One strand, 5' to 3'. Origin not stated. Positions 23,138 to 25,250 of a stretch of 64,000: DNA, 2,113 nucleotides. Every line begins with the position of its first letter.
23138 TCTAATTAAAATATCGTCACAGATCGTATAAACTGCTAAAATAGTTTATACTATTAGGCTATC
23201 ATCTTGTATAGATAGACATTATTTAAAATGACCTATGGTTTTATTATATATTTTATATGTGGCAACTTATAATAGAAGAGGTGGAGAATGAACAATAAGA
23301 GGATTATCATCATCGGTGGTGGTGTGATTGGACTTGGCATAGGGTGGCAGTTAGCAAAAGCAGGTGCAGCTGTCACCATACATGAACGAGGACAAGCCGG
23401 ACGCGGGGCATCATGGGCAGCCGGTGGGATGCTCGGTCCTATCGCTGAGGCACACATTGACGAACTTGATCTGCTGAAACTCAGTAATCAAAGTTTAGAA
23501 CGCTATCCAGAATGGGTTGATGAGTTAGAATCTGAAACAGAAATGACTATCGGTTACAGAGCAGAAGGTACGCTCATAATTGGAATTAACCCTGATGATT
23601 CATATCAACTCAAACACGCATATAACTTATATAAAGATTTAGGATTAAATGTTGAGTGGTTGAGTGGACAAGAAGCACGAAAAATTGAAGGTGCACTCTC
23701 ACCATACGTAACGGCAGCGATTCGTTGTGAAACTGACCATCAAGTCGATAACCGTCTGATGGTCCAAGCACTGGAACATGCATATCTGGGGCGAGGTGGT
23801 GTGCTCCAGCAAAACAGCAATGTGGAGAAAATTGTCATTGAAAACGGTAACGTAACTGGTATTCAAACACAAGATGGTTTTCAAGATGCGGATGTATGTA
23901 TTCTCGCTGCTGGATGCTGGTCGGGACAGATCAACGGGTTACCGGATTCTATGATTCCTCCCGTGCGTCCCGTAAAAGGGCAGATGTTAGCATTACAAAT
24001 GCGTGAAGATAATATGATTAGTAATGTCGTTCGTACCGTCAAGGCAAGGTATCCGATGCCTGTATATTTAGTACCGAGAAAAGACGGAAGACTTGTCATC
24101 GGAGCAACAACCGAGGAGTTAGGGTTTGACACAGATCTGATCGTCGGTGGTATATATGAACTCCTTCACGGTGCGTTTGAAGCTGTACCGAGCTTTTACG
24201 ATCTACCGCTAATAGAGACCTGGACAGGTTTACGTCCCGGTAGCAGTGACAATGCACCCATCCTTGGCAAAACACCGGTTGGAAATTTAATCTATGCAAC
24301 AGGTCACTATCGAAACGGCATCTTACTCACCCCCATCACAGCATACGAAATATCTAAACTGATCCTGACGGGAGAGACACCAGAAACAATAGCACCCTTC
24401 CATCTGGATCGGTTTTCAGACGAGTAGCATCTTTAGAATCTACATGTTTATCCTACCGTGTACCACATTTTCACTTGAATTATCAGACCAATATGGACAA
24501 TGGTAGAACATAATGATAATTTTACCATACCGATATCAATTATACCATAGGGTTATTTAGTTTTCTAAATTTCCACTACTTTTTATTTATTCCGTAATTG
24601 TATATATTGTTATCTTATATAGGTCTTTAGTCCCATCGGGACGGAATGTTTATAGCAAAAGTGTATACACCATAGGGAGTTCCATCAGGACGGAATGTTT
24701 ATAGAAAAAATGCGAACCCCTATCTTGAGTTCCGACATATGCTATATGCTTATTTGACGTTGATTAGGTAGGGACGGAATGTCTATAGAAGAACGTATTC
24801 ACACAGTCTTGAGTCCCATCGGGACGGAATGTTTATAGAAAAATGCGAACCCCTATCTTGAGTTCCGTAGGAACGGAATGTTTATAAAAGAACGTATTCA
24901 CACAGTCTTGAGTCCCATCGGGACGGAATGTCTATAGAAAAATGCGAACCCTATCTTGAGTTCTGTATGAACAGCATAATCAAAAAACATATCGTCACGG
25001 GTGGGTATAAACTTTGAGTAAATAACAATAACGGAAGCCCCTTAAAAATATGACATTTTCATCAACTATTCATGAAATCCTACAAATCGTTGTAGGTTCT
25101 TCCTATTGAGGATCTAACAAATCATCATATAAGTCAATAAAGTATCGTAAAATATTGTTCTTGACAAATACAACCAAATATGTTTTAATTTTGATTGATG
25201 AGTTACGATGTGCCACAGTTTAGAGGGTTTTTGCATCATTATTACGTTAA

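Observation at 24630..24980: Tandem array of 49-50-bp hairpin units that mimics a CRISPR array but has recurring 'spacers'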

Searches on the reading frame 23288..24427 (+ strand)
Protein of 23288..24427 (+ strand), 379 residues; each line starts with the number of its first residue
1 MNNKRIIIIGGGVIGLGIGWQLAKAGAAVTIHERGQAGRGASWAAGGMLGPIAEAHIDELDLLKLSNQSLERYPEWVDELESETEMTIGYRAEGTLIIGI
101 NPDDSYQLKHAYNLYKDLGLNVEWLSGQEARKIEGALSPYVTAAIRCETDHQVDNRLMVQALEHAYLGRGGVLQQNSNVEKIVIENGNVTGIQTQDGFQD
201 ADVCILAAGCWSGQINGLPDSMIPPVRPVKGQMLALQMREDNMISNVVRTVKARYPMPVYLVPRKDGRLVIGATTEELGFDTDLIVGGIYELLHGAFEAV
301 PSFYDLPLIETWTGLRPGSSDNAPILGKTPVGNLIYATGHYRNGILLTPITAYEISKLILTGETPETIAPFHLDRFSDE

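Call 12: search_protein_families(library=pfam, proteins=[window:23288-24427:+])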
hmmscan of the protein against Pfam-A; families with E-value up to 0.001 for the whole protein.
window:23288-24427:+ (379 aa): 3 families
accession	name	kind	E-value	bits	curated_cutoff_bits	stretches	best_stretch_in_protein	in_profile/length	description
PF01266.30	DAO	-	5.8e-71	240.3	27.9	1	5-357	1-352/353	FAD dependent oxidoreductase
PF07992.20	Pyr_redox_2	-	1.4e-05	25.1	26.1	1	3-35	142-174/291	Pyridine nucleotide-disulphide oxidoreductase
PF00890.30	FAD_binding_2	-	0.00025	20.8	20.4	0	6-213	2-206/414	FAD binding domain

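Call 32: find_encoding_contigs(protein=window:23288-24427:+, flank=3000, max_places=10)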
Protein window:23288-24427:+ (379 aa): no gene with exactly this product is on record in the collection.

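Call 64: find_related_loci(query=window:23288-24427:+, collection=metagenome_contigs, flank=2500)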
Query window:23288-24427:+ (379 aa) in metagenome_contigs; peptide patterns used: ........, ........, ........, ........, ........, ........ (x = any residue, [..] = any of these).
600 stretches matched a pattern (row limit reached: there are more); 487 encode a relative of the query (tblastn E <= 1e-3); the best 80 are kept; 80 distinct loci.
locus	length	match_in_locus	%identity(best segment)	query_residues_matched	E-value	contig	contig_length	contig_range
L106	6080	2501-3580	85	20-379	0e+0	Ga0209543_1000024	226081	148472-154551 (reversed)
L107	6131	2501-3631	71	1-376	3e-164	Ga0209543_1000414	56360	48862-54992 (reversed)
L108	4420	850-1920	50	16-377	5e-105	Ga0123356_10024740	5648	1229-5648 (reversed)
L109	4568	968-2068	49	6-377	2e-102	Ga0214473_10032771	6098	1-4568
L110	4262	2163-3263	48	6-376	8e-101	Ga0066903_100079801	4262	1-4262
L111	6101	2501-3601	48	6-376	6e-99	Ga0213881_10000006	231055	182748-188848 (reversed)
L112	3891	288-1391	47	6-378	4e-99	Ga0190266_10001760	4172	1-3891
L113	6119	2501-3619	47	1-376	1e-97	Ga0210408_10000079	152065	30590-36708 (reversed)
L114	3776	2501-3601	48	6-377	1e-96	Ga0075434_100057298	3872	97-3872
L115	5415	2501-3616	45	1-376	9e-89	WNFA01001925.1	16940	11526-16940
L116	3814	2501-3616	46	2-377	1e-88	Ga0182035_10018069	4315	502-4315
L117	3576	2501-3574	48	6-370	3e-88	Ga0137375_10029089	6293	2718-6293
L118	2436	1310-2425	45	1-376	2e-88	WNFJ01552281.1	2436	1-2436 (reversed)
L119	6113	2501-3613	44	6-377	6e-85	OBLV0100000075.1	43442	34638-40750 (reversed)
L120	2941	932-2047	46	1-376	6e-85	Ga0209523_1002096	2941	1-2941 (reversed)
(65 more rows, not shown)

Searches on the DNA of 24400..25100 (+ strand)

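Call 26: search_rna_families(source=window, start=24400, end=25100, threshold=evalue, max_evalue=10)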
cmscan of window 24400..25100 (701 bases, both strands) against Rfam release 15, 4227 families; matches with E-value up to 10: 3.
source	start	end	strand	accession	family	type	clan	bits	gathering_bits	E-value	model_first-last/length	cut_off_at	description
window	24971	25076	+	RF02107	DLEU2_3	Gene; lncRNA;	-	17.7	60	6.2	1-76/76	no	Deleted in lymphocytic leukemia 2 conserved region 3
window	24504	24567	+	RF00149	snoZ103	Gene; snRNA; snoRNA; CD-box;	-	16.5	44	3.4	1-100/100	no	Small nucleolar RNA Z103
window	24862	24883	-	RF01687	Acido-Lenti-1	Gene; sRNA;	-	13.1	37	3.2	24-45/46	no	Acido-Lenti-1 RNA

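Call 76: search_dna_similar(query=window:24620-24990:+, collection=plasmids, mode=distant, max_evalue=0.01, max_rows=10)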
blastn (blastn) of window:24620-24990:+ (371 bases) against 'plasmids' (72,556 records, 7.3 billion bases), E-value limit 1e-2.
No match.

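Call 77: search_dna_similar(query=window:24620-24990:+, collection=phages, mode=distant, max_evalue=0.01, max_rows=10)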
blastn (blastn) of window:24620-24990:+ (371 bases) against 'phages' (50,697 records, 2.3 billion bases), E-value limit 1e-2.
No match.
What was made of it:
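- On Iterons: There are no plasmid or phage matches (calls 76, 77).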
